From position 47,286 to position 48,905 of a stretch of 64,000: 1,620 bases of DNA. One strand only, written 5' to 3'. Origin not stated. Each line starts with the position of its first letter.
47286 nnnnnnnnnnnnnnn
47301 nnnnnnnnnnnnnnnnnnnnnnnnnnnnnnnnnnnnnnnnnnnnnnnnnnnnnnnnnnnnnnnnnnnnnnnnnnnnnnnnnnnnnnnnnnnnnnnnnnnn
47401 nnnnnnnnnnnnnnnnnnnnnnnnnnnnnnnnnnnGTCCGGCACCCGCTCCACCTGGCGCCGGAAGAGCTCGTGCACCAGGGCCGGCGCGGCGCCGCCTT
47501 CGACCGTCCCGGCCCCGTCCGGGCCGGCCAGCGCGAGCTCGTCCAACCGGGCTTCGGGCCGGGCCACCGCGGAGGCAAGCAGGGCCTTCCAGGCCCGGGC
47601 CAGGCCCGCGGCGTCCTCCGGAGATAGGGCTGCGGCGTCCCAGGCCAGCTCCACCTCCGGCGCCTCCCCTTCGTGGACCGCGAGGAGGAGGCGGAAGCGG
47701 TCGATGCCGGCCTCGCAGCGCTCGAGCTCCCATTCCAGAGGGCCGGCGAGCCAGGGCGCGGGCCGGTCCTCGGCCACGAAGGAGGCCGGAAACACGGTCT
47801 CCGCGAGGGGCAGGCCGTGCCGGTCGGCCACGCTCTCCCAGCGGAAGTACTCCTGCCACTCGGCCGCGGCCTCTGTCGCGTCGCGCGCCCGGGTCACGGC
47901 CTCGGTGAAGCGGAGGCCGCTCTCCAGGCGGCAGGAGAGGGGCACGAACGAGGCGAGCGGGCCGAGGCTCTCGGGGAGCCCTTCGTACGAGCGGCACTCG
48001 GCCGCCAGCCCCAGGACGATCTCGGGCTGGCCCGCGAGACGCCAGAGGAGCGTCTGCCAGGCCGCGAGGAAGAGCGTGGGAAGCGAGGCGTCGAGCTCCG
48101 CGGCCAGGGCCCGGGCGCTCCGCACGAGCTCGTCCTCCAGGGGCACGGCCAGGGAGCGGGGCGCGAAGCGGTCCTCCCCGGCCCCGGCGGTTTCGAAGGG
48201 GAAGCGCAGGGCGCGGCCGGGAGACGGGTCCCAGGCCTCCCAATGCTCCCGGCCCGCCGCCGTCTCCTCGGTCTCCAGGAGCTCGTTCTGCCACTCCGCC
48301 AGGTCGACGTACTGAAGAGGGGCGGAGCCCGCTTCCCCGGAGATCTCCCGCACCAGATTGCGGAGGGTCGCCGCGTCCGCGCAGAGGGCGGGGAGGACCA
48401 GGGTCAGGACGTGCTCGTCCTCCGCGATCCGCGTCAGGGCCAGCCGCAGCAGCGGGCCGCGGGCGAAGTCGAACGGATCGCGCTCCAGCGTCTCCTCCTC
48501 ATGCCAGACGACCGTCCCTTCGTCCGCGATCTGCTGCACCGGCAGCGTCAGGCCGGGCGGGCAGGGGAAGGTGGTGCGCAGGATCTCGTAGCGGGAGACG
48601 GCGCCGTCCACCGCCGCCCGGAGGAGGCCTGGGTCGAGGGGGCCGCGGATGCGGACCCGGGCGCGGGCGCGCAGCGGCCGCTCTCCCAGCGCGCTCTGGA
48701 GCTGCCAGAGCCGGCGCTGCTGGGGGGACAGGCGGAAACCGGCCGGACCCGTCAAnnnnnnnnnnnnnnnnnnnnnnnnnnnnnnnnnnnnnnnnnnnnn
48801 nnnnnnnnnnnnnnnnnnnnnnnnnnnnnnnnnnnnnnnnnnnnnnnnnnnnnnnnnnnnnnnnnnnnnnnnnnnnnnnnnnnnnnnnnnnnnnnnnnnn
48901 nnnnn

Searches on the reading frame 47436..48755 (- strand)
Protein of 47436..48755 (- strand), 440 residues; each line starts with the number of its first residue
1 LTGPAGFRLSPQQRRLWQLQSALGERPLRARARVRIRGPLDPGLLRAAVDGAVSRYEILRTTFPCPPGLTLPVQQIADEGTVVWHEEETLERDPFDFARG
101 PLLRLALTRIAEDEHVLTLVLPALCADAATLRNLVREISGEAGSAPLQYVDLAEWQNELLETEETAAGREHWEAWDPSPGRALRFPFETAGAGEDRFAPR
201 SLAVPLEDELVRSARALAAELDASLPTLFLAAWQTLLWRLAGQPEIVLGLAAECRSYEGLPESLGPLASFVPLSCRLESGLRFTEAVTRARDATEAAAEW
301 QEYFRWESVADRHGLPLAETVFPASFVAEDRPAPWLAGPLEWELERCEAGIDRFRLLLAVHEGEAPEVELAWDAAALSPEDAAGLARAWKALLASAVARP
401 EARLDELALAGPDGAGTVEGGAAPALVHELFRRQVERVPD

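Call 33: search_protein_families(library=ncbifam, proteins=[window:47436-48755:-], max_evalue=0.001)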
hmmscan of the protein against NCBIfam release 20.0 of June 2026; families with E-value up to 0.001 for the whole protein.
window:47436-48755:- (440 aa): 1 family
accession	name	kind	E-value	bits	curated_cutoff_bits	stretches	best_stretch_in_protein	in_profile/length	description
NF004282.0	PRK05691.1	subfamily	2.2e-30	103.6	4090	2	88-417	774-1117/4334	non-ribosomal peptide synthase/polyketide synthase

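Call 43: search_dna_similar(query=window:47436-48755:-, collection=plasmids, mode=protein, max_evalue=1e-25, max_rows=40)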
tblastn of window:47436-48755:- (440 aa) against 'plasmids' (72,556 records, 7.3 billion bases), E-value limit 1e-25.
Records with a match: 13; places in all: 23; records where one place covers at least 80% of the query: 13.
Best place of each record, by identity: <60% 13.
By first word of the organism name: Leptolyngbya 5; Nostoc 3; Methylocystis 2; Trichormus 2; Gloeothece 1.
By predicted mobility (MOB-suite, as given by PLSDB): non-mobilizable 10; conjugative 2; mobilizable 1.
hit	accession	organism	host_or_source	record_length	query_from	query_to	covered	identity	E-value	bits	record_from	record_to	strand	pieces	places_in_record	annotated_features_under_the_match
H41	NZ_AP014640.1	Leptolyngbya boryana IAM M-101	-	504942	6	440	99%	33.1%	8e-62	224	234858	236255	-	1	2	non-ribosomal peptide synthetase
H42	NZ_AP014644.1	Leptolyngbya boryana dg5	-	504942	6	440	99%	33.1%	8e-62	224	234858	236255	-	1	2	non-ribosomal peptide synthetase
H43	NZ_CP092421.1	Leptolyngbya boryana IU 594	-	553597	6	440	99%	33.1%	8e-62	224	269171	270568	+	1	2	non-ribosomal peptide synthetase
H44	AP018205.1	Leptolyngbya boryana NIES-2135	-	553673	6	440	99%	33.1%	8e-62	224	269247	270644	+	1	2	amino acid adenylation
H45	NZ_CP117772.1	Nostoc sp. UHCC 0926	whole organism,lichen surface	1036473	6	440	99%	32.7%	3e-71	251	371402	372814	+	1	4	none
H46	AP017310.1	Leptolyngbya sp. NIES-3755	-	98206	6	440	99%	31.1%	3e-51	193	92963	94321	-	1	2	amino acid adenylation domain protein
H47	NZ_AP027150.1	Methylocystis bryophila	-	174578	6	439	99%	30.5%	2e-29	129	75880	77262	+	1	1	non-ribosomal peptide synthase/polyketide synthase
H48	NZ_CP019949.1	Methylocystis bryophila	-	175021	6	439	99%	30.5%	2e-29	129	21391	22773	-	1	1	non-ribosomal peptide synthetase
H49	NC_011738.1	Gloeothece citriformis PCC 7424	-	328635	5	440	99%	30.3%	5e-58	213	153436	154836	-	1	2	non-ribosomal peptide synthetase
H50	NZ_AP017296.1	Nostoc sp. NIES-3756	-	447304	5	440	99%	29.2%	2e-48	185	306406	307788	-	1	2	non-ribosomal peptide synthetase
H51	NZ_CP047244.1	Trichormus variabilis 0441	cell culture,thermal spring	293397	6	440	99%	27.7%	5e-52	195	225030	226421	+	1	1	none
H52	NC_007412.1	Trichormus variabilis ATCC 29413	-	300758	6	440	99%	27.7%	5e-52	195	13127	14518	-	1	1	none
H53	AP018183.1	Nostoc carneum NIES-2107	-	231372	6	440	99%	27.5%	2e-50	191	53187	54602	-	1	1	AMP-dependent synthetase and ligase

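Call 46: search_solved_structures(query=window:47436-48755:-, max_evalue=0.001)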
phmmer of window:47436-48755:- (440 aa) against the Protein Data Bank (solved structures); distinct sequences matched with E-value up to 0.001: 24.
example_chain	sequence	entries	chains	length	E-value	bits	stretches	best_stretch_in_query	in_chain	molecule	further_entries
6oyf_A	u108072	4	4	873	1.2e-19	73.6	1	9-440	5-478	Txo1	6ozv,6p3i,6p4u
6p1j_A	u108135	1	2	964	1.5e-14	56.8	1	9-440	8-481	Txo2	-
2jgp_A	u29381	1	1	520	2.5e-14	56.1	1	9-407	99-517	TYROCIDINE SYNTHETASE 3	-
5u89_A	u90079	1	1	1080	2.4e-12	49.6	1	9-363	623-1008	Amino acid adenylation domain protein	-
4tx2_B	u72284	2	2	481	7.9e-10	41.3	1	2-341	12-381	Non-ribosomal peptide synthetase | Peptide synthetase, module 7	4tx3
8z0q_C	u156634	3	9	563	1.1e-09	40.8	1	2-415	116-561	Special condensation domain in NRPS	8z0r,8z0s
6mfw_A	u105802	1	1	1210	5e-08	35.3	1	41-364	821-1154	Linear gramicidin synthase subunit A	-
6mfx_A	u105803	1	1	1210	6.9e-08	34.9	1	42-364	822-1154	Linear gramicidin synthase subunit A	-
4znm_A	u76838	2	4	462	7.6e-08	34.7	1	35-297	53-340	C-domain type II peptide synthetase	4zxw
6ad3_A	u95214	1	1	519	8.9e-08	34.5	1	73-298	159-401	Lovastatin nonaketide synthase mokA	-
6mfy_A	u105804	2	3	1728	9.6e-08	34.4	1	41-364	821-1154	Linear gramicidin synthase subunit A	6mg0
6mfz_A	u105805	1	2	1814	9.9e-08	34.3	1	41-364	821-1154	Linear gramicidin synthase subunit A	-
9be3_A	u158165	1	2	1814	9.9e-08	34.3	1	41-364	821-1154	Linear gramicidin synthase subunit A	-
9be4_A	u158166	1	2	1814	9.9e-08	34.3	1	41-364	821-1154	Linear gramicidin synthase subunit A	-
9meh_A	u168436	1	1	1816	9.9e-08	34.3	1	41-364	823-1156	Linear gramicidin synthase subunit A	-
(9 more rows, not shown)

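Call 62: search_protein_families(library=pfam, proteins=[window:47436-48755:-], max_evalue=0.01)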
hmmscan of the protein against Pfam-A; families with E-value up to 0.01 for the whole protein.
window:47436-48755:- (440 aa): 1 family
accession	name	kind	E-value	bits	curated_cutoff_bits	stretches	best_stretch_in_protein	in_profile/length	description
PF00668.25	Condensation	-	6.2e-31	108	30.6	1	9-410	7-447/456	Condensation domain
